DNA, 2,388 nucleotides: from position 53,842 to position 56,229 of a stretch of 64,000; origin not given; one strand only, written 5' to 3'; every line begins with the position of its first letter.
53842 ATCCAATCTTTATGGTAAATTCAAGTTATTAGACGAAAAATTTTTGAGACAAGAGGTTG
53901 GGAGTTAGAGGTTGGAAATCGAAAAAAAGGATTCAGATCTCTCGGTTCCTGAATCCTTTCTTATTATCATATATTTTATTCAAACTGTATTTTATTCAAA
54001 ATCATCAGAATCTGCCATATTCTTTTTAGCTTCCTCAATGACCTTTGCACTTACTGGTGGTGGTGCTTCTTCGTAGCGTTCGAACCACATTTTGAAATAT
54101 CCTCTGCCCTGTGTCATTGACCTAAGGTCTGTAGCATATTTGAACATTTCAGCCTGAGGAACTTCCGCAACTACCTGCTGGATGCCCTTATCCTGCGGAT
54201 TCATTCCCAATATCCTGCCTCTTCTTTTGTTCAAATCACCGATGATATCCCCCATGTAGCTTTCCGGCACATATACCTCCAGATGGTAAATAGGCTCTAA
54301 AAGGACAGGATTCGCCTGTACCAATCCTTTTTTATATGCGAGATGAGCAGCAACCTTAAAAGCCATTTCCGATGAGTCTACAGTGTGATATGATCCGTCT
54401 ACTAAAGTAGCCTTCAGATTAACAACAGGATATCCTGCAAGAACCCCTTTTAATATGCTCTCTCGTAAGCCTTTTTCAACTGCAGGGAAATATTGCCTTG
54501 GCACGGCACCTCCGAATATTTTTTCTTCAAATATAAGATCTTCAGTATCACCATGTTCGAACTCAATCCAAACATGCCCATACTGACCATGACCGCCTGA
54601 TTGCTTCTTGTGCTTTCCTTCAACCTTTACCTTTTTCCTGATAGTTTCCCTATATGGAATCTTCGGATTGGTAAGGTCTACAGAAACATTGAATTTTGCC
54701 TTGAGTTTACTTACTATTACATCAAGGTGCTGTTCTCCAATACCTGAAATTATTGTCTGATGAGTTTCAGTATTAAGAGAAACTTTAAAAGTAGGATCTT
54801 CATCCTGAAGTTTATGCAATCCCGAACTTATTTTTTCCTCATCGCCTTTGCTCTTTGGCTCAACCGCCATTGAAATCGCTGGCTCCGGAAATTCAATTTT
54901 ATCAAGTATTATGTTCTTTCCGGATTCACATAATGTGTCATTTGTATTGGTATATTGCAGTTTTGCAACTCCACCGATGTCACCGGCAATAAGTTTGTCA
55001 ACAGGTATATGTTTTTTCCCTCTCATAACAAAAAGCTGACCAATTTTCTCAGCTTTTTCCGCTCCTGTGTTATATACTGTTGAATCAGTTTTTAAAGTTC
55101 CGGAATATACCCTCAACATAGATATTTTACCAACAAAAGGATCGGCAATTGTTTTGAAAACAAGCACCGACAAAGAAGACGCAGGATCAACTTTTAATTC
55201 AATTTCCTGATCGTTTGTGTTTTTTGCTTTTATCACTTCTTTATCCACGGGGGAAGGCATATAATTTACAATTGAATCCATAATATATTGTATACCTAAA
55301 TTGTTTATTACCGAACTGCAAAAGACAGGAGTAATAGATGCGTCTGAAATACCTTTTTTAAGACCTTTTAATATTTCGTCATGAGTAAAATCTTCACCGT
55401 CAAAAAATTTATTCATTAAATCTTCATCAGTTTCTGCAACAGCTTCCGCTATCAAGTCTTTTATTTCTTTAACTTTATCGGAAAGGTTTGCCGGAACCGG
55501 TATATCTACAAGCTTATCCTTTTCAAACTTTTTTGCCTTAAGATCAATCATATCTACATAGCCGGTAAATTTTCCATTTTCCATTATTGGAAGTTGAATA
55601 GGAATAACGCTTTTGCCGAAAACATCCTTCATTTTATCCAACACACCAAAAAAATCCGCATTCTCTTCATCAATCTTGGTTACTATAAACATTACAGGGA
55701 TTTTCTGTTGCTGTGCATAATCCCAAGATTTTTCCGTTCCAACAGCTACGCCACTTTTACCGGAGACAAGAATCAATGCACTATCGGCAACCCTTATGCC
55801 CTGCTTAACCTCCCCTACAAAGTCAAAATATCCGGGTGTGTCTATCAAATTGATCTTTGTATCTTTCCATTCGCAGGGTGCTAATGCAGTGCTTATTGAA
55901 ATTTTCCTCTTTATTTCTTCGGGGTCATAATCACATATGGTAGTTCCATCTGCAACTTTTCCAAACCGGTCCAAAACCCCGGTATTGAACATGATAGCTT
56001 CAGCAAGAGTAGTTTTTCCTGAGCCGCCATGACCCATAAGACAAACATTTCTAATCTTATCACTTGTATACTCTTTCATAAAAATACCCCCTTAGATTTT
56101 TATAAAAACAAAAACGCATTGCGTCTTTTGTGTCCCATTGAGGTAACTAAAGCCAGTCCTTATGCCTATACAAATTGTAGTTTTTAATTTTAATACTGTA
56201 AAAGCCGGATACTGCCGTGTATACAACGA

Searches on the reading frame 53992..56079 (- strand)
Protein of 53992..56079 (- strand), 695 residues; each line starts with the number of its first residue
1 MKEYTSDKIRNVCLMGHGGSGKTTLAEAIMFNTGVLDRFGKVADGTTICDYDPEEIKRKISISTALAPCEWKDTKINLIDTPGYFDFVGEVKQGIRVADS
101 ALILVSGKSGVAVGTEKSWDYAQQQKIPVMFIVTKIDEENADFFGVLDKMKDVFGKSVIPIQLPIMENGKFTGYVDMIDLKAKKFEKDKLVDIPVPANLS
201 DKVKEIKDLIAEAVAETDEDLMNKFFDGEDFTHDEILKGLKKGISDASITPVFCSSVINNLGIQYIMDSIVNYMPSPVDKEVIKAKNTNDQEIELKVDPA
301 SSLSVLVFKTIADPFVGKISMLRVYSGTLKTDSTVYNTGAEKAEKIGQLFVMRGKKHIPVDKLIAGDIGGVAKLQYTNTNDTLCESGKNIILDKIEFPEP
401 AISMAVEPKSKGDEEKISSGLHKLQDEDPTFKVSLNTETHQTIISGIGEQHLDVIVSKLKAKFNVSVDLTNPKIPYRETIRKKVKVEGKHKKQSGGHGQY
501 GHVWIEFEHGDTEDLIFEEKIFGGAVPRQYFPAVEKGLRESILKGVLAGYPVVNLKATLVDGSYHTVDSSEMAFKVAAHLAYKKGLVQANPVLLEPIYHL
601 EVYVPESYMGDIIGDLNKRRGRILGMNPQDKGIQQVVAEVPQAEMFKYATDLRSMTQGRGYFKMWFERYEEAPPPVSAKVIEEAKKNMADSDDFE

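Call 36: search_protein_families(library=pfam, proteins=[window:53992-56079:-], max_evalue=0.00001)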
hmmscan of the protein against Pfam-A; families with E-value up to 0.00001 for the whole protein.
window:53992-56079:- (695 aa): 6 families
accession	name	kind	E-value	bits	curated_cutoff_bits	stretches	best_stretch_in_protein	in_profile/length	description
PF03764.24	EFG_IV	-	7.7e-42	142.3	24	1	472-590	1-121/121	Elongation factor G, domain IV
PF00009.33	GTP_EFTU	-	8.5e-42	143.3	26.5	1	8-276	2-188/188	Elongation factor Tu GTP binding domain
PF14492.12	EFG_III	-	5.3e-31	106.9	27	1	397-470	1-74/75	Elongation Factor G, domain III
PF00679.30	EFG_C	-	1.9e-29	102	27.9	1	592-676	1-85/89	Elongation factor G C-terminus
PF22042.2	EF-G_D2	-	5.3e-18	65.3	27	1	303-385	2-83/84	Elongation factor G domain 2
PF03144.31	GTP_EFTU_D2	-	1e-09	39.1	30.3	1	317-384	1-73/73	Elongation factor Tu domain 2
